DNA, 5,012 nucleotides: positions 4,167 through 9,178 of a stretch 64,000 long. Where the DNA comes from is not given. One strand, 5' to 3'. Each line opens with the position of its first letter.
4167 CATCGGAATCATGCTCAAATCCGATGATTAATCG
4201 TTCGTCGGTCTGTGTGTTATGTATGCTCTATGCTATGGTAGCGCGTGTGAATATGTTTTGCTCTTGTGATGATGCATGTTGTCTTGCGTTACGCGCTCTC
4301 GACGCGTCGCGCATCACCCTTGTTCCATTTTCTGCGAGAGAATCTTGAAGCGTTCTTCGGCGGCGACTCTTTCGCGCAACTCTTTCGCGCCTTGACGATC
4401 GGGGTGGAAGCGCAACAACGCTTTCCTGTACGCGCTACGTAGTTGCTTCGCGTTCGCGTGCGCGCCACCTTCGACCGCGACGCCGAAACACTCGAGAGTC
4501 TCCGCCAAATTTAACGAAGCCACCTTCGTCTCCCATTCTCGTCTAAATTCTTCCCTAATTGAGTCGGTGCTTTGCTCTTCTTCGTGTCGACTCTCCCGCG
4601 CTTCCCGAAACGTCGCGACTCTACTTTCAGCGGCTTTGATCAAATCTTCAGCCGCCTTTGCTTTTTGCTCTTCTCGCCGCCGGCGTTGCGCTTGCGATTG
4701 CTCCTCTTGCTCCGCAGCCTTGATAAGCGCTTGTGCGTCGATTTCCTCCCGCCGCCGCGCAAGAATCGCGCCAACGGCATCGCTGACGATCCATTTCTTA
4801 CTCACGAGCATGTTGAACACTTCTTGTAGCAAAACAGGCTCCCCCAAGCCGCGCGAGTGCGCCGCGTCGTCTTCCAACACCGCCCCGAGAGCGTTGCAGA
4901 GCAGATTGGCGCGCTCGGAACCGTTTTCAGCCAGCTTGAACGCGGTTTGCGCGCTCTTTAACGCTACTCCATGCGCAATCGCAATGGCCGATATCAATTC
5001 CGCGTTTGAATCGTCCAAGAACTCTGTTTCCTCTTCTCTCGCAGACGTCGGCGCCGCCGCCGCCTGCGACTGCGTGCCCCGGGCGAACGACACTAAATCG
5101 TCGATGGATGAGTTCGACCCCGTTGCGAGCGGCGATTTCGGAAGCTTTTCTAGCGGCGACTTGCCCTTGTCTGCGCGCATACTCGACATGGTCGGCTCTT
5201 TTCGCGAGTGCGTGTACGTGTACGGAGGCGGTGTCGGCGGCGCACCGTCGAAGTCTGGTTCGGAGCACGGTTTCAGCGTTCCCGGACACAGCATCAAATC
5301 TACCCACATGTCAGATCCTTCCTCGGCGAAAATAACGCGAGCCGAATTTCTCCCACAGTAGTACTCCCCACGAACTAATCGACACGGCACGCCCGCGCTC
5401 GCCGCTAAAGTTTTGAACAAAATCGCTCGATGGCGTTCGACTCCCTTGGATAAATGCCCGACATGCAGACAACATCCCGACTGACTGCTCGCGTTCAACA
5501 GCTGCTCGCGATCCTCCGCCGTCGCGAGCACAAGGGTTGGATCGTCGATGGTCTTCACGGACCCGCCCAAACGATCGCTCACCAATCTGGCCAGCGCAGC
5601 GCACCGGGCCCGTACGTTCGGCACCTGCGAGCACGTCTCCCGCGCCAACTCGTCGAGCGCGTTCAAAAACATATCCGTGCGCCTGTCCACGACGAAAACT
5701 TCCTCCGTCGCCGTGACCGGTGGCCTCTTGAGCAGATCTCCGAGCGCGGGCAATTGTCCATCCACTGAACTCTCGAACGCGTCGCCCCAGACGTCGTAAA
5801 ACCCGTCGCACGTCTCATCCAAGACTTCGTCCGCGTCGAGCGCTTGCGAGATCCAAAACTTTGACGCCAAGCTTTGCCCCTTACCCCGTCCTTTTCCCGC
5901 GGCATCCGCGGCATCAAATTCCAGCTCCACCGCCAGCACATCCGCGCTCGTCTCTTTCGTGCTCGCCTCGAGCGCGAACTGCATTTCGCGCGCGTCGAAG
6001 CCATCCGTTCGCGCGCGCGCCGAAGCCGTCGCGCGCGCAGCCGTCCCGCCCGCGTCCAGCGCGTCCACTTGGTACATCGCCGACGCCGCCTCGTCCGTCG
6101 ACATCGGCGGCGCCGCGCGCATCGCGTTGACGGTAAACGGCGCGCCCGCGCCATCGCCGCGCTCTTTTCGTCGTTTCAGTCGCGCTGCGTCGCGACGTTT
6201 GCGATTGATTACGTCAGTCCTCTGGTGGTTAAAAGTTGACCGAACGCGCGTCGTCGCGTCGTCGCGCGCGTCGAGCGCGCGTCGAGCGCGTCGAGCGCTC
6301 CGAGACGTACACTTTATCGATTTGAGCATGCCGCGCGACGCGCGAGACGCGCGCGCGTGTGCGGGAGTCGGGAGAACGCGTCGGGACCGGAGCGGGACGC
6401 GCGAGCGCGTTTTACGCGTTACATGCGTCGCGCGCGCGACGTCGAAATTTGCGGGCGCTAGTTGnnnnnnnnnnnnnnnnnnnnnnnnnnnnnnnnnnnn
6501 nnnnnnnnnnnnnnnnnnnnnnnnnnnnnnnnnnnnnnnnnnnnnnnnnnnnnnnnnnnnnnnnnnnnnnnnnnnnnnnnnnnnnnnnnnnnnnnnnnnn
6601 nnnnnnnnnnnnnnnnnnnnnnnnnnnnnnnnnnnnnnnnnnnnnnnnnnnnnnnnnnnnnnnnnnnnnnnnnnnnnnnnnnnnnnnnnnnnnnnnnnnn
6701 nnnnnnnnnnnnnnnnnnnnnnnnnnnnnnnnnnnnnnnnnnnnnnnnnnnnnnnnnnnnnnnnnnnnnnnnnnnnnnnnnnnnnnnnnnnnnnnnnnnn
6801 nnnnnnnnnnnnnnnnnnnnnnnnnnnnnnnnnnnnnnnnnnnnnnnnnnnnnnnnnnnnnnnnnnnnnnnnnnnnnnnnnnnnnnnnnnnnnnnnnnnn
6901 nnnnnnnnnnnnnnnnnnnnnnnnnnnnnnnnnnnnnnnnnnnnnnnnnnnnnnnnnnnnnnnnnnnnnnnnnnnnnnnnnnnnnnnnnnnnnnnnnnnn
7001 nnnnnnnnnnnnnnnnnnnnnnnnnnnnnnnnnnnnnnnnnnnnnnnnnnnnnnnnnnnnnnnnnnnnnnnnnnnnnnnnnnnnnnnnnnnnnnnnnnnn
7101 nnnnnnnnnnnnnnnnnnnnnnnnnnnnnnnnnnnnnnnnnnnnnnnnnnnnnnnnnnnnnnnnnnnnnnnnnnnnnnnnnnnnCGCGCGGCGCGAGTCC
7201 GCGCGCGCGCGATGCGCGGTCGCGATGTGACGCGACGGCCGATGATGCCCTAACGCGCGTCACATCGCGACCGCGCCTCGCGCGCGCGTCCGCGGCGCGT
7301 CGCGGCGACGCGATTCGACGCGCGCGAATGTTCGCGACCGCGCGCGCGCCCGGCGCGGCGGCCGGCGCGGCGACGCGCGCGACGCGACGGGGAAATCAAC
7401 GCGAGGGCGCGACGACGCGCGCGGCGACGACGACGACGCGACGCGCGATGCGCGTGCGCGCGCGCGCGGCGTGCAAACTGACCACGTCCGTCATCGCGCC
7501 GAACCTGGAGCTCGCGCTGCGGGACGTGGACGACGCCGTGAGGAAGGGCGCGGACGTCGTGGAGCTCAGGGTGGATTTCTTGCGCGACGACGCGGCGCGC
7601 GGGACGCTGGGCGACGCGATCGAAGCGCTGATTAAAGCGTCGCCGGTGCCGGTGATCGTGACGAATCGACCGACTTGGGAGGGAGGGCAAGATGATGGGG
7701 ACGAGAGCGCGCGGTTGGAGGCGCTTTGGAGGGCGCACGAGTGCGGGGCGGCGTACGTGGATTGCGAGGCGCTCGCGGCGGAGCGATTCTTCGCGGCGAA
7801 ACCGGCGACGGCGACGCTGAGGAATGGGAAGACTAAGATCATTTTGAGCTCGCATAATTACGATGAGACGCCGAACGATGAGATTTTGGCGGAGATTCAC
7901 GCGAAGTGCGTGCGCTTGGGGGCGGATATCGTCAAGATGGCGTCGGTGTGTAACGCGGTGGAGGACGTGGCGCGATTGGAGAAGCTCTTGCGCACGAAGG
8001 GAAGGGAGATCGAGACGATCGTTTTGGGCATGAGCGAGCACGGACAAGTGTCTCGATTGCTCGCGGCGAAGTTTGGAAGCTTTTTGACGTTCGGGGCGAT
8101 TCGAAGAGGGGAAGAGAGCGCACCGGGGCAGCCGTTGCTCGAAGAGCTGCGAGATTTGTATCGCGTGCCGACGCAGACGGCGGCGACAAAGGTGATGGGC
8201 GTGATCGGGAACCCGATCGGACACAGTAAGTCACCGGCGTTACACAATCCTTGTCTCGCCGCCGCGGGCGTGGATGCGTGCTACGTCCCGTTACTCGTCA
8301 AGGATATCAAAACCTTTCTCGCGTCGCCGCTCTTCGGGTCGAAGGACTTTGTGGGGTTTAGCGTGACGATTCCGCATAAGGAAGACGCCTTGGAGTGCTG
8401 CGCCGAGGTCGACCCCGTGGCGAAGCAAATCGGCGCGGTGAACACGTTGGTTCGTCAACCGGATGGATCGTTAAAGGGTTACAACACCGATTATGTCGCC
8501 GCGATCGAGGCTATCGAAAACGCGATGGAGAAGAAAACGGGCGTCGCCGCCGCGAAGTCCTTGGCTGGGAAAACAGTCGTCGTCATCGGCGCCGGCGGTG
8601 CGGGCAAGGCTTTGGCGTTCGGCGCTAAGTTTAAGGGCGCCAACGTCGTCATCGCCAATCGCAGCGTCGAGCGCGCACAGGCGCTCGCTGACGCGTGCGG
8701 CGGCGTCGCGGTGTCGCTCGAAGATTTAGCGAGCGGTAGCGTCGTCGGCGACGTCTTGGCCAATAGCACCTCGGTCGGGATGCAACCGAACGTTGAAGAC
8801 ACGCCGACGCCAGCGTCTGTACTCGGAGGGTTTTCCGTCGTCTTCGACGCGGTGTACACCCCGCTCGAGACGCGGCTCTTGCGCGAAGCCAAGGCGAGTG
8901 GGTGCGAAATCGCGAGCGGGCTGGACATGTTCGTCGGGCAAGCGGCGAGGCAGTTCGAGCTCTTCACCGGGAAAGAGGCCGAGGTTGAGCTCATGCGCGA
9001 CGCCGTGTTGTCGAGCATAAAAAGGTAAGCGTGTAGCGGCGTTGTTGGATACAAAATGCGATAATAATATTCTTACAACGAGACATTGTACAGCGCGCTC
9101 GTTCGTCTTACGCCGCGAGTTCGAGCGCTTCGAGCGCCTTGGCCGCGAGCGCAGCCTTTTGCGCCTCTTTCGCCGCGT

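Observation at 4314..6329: An EDR1/CTR1 N-terminal regulatory domain detached from any kinase and fused to a C-terminal J-domain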

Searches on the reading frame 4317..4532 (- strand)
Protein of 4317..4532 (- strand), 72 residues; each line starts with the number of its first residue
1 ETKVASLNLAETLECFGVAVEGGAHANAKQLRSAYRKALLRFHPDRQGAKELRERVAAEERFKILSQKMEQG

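Call 45: search_solved_structures(query=A4, max_evalue=0.01, show_alignments=2)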
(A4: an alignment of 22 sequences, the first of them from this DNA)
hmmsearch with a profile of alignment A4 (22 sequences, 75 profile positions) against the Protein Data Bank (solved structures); distinct sequences matched with E-value up to 0.01: 65 (the best 60 are shown).
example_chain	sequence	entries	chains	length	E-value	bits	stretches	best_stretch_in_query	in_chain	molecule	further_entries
2dmx_A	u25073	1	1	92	8.4e-10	41.3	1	10-72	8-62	DnaJ homolog subfamily B member 8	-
6rzy_A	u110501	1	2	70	8e-08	34.9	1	27-69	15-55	Heat shock protein 40, type II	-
1xbl_A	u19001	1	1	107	2.3e-07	33.5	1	25-71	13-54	DNAJ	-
5nro_B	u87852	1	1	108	2.3e-07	33.5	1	25-71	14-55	Chaperone protein DnaJ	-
1bq0_A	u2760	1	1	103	2.7e-07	33.2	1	25-71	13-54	DNAJ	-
6u3r_A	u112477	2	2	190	3.2e-07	33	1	25-71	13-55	DnaJ homolog subfamily B member 6,DnaJ homolog subfamily B member 6 | DnaJ homolog subfamily B member 6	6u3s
1bqz_A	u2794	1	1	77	4.3e-07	32.6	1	25-71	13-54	DNAJ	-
8eod_A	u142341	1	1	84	4.4e-07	32.5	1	20-68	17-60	Protein SIS1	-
6d6x_A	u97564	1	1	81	4.6e-07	32.5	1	26-68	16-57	Type II HSP40 co-chaperone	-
2och_A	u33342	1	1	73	5.1e-07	32.3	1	20-70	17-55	Hypothetical protein dnj-12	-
3ag7_A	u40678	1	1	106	5.5e-07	32.2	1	30-73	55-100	Putative uncharacterized protein F9E10.5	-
5vso_A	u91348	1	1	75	5.6e-07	32.2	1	17-58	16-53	Yeast dnaJ protein 1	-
4rwu_A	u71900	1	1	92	6e-07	32.1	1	21-68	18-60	Protein SIS1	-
2qsa_A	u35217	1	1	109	1.1e-06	31.3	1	28-72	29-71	DnaJ homolog dnj-2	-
2ej7_A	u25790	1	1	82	1.3e-06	31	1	25-72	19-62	HCG3 gene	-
2lgw_A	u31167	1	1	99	2.4e-06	30.2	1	26-71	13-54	DnaJ homolog subfamily B member 2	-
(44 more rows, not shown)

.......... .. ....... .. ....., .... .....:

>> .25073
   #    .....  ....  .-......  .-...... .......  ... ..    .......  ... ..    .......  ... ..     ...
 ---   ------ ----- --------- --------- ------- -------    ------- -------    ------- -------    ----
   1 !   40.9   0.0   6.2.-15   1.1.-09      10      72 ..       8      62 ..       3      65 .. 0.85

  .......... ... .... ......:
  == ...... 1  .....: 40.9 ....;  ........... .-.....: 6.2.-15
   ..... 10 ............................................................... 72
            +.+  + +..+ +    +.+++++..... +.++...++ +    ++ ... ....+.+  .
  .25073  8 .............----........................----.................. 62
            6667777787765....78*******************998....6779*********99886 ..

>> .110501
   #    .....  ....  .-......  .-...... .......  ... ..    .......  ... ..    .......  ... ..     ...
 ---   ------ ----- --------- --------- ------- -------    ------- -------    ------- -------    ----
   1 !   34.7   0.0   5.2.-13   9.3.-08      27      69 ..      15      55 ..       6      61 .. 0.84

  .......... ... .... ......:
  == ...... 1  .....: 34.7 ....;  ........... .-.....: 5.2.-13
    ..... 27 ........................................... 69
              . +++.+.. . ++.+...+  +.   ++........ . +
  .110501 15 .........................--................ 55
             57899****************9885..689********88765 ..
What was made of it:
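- On J-domain proteins (PF00226): However, the family profile hits 65 solved J-domains, best 8.4e-10 (call 45).
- Closest known: DNAJB2/HSJ1. Same: The DNAJB2 J-domain is among the PDB hits (2lgw, 2.4e-6, call 45).
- Many genuine J-domains are hit at 1e-6 to 1e-9 (call 45).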

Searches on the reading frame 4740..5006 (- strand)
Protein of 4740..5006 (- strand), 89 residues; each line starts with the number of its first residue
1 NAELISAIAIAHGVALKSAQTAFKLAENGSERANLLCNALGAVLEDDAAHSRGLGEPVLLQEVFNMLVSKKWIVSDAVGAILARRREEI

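Call 46: search_solved_structures(query=A5, max_evalue=10, show_alignments=3)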
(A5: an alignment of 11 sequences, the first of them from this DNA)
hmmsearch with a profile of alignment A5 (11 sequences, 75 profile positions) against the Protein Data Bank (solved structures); distinct sequences matched with E-value up to 10: 10.
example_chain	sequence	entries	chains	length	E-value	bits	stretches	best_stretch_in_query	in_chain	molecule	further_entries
7tcy_A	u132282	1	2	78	0.0072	19.6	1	10-66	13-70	Non-receptor tyrosine-protein kinase TNK1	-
7tdy_A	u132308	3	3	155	0.037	17.3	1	10-66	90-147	Transcription factor ETV6,Non-receptor tyrosine-protein kinase TNK1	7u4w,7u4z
7t8j_A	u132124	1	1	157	0.039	17.2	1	10-66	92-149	Transcription factor ETV6,Non-receptor tyrosine-protein kinase TNK1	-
9z2l_A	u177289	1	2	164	0.042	17.1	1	10-66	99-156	Transcription factor ETV6,Non-receptor tyrosine-protein kinase TNK1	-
9nge_A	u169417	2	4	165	0.043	17.1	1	10-66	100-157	Transcription factor ETV6,Non-receptor tyrosine-protein kinase TNK1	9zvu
9cpl_A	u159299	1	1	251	0.11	15.8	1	10-66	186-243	2TEL/Non-receptor tyrosine-protein kinase TNK1 fusion protein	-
9o0h_B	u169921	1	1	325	0.16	15.2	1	10-66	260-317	Transcription factor ETV6,Non-receptor tyrosine-protein kinase TNK1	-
2lbc_A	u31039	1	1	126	0.94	12.8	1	4-33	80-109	Ubiquitin carboxyl-terminal hydrolase 13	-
11cm_A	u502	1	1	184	1.1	12.6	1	13-36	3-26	ZnO7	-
1wiv_A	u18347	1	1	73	1.2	12.5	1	9-33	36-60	ubiquitin-specific protease 14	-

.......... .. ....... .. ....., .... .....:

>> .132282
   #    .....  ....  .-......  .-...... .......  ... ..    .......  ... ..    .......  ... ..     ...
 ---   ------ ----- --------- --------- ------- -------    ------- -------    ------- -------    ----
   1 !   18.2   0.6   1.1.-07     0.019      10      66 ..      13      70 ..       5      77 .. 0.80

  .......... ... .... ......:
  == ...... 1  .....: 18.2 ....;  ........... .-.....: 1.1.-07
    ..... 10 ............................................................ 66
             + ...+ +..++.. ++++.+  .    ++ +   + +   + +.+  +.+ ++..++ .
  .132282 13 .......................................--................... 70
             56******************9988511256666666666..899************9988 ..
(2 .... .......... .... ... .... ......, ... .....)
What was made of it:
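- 4752..5012 (-): UBA-like helical domain, aa 440-526. It comprises a three-helix bundle (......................) plus a second helical unit (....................). The family profile's best PDB hit is the TNK1 UBA, E=0.0072 (call 46).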

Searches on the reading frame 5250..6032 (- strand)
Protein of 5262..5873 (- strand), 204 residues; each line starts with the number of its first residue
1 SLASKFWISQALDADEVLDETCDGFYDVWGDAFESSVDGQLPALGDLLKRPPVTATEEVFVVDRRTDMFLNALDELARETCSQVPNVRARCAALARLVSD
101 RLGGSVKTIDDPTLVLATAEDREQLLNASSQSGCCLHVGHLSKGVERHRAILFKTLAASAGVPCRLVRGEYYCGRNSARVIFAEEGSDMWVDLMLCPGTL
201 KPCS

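Call 33: find_homologous_proteins(query=A2, max_evalue=1e-10)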
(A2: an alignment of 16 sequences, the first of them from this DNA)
Query A2 (16 sequences) (218 aa, profile of the alignment): 2 proteins with E <= 1e-10 among 8000 candidates.
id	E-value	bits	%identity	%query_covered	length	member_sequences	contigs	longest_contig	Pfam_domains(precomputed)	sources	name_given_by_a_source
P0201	3.7e-21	94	36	39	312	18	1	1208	PF14381.13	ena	-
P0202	1.8e-14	72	40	36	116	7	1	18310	PF14381.13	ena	-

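Call 34: find_homologous_proteins(query=window:5262-5873:-, max_evalue=0.00001)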
Query seq(204 aa) (204 aa): 3 proteins with E <= 0.00001 among 923 candidates.
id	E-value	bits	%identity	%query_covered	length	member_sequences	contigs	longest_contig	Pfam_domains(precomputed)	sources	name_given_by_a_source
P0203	8.4e-23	99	63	43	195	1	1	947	PF14381.13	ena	-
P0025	2.6e-22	98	56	50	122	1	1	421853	PF14381.13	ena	-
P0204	2.9e-18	84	56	44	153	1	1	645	PF14381.13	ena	-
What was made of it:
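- Tried and rejected: The alignment of EDR1 domains gave 2 hits (call 33) and the single EDR1 domain gave 3 hits (call 34).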

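Call 35: search_solved_structures(query=A2, max_evalue=10, show_alignments=4)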
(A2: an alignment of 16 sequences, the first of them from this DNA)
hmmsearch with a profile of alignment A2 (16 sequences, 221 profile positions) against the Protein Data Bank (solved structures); distinct sequences matched with E-value up to 10: 1.
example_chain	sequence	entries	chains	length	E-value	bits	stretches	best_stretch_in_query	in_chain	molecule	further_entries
7pq7_A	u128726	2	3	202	1.4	12.1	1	5-56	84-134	Thiol:disulfide interchange protein DsbA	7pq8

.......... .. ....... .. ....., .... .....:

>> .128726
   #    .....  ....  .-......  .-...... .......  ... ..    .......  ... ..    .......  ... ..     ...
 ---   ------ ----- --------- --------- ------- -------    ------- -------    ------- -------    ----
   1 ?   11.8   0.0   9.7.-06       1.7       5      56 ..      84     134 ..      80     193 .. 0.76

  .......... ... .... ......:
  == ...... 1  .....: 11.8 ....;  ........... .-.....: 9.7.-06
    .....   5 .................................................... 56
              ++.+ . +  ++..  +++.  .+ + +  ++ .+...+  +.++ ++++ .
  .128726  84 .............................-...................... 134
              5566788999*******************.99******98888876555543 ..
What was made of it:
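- Tried and rejected: The EDR1 profile against PDB sequences found no relative (call 35).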

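Call 50: predict_structure(alignment_id=A3)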
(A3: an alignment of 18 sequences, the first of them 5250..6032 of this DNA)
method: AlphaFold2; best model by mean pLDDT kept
length: 261 residues; sequences in the alignment: 18
mean_pLDDT: 48.5   pTM: 0.50
mean pLDDT of the five models: 48.5, 45.1, 43.4, 41.0, 37.9
residues with pLDDT >= 90: 0; 70-90: 28; 50-70: 75; < 50: 158
segments of 3 or more residues with pLDDT < 50: 1-93, 106-112, 157-167, 181-197, 220-232, 257-261
pLDDT, mean of each block of 10 residues (from residue 1): 34 42 36 37 35 38 33 43 38 52 47 52 69 80 68 54 47 50 39 47 68 62 35 49 55 52 30
secondary structure, 60 per line:
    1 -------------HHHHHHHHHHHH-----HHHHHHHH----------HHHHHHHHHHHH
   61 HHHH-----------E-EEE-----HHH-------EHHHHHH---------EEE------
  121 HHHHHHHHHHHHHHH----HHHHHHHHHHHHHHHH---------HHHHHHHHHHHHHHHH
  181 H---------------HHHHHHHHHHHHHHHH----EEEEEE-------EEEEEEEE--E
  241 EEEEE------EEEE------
elements in order: H14-25 H31-38 H49-64 E78-80 H97-102 E112-114 H121-135 H140-155 H165-181 H197-212 E217-222 E230-237 E240-245 E252-255
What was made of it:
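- The EDR1 domain could only be modelled at low confidence (pLDDT 48.5, call 50).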

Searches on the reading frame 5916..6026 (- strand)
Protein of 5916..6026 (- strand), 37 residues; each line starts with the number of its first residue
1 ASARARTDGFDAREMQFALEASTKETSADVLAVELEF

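Call 73: search_protein_families(library=pfam, proteins=[window:5916-6026:-], max_evalue=10)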
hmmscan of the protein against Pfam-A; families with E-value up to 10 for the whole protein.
seq(37 aa): 0 families
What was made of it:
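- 5946..6008 (-): UIM-type motif, aa 108-128 (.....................). It has acidic residues, then a hydrophobic residue, x-x-Ala-x-x-x-Ser and a further acidic residue. It lies about 25 aa before the EDR1 domain. Pfam gives no hit (call 73).
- Tried and rejected: A Pfam scan of the short UIM segments gave nothing (call 73).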

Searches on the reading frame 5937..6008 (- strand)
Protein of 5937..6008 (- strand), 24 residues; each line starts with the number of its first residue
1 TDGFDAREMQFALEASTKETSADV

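Call 76: search_solved_structures(query=A8, max_evalue=10, show_alignments=2)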
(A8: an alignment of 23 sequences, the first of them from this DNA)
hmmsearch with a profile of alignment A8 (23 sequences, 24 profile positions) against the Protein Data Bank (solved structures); distinct sequences matched with E-value up to 10: 9.
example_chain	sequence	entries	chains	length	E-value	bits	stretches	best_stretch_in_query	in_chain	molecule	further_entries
2d3g_P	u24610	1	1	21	3.4e-05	26.8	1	2-20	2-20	ubiquitin interacting motif from hepatocyte growth factor-regulated tyrosine kinase substr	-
2rr9_C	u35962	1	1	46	0.011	19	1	5-23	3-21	Putative uncharacterized protein UIMC1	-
3a1q_C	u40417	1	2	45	0.038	17.3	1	5-23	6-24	Ubiquitin interaction motif-containing protein 1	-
2mkg_A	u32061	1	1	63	0.058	16.8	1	5-23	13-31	BRCA1-A complex subunit RAP80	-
2mkf_A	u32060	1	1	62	0.13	15.6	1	6-23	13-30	BRCA1-A complex subunit RAP80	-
4xkh_E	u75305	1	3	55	0.7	13.4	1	2-22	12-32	AN1-type zinc finger protein 2B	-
9sqy_I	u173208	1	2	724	5.8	10.6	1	5-23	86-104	BRCA1-A complex subunit RAP80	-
8amz_W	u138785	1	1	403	6.1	10.5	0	7-20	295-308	VWFA domain-containing protein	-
2klz_A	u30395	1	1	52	6.6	10.4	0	1-14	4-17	Ataxin-3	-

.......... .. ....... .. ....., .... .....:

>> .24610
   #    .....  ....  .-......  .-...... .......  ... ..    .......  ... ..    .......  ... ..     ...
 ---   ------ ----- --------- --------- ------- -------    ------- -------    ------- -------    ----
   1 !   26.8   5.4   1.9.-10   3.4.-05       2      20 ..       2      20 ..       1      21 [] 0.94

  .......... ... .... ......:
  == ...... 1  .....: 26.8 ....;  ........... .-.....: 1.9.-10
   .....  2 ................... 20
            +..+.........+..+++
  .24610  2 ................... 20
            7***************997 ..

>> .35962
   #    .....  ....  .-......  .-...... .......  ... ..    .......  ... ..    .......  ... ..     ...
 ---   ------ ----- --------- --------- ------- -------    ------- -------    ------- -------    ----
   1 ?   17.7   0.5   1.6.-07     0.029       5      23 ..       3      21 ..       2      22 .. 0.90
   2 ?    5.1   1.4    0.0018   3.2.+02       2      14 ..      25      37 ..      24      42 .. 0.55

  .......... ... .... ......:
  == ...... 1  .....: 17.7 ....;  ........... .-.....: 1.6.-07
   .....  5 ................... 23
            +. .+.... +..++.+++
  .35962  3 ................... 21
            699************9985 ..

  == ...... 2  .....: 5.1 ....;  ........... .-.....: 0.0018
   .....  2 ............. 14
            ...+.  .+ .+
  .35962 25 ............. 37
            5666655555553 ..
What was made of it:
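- The UIM gets no Pfam hit (call 73), and the PDB-profile test used segments picked with a UIM pattern (call 76).
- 5946..6008 (-): A profile of these segments hits Hrs, RAP80, ZFAND2B and ataxin-3 UIMs in the PDB, best 3.4e-5; this is partly circular (call 76).
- On UIM (ubiquitin-interacting motif): A home-made profile hits the Hrs UIM at 3.4e-5 and the RAP80 UIMs, but its members were chosen with a UIM pattern (call 76).
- The UIM profile finds only genuine ubiquitin-bound UIMs in the PDB (call 76).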

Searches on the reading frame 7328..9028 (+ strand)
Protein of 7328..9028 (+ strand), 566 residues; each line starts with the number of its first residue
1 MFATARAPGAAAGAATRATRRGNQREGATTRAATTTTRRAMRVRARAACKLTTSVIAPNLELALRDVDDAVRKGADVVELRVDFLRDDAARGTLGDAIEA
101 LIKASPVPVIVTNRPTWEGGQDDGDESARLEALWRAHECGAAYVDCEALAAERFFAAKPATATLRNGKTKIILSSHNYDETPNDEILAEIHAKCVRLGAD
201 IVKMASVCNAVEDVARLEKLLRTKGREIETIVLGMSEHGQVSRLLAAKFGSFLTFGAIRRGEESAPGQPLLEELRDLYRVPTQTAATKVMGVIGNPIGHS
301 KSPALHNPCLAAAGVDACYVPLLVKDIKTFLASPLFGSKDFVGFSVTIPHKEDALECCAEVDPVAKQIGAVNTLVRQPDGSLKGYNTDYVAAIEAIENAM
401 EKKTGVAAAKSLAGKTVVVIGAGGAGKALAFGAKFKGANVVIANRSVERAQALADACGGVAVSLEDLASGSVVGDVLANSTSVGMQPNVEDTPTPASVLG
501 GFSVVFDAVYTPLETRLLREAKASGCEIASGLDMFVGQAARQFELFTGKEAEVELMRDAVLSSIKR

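Call 6: search_protein_families(library=pfam, proteins=[window:7328-9028:+], max_evalue=0.01)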
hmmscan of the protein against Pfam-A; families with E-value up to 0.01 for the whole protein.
window:7328-9028:+ (566 aa): 9 families
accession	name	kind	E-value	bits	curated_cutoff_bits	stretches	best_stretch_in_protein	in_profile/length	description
PF01487.21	DHquinase_I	-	8.9e-56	190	22.2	1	54-278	3-230/230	Type I 3-dehydroquinase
PF08501.16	Shikimate_dh_N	-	9.6e-24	83.9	27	1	292-374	1-83/83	Shikimate dehydrogenase substrate binding domain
PF18317.6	SDH_C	-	1.1e-13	51.1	25.8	1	531-561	1-31/31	Shikimate 5'-dehydrogenase C-terminal domain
PF01488.26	Shikimate_DH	-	6e-10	39.8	24.3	1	409-482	7-84/138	Shikimate / quinate 5-dehydrogenase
PF02826.25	2-Hacid_dh_C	-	1.9e-05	24.6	25.1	1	405-471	27-92/178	D-isomer specific 2-hydroxyacid dehydrogenase, NAD binding domain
PF03807.23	F420_oxidored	-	0.00015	22.7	21.6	1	417-469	2-58/94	NADP oxidoreductase coenzyme F420-dependent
PF07991.19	KARI_N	-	0.0011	19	20.6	1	412-469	2-59/165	Acetohydroxy acid isomeroreductase, NADPH-binding domain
PF00890.30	FAD_binding_2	-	0.0062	16.2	20.4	0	417-468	2-53/414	FAD binding domain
PF01262.27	AlaDh_PNT_C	-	0.0063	16.4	23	0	405-464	17-78/214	Alanine dehydrogenase/PNT, C-terminal domain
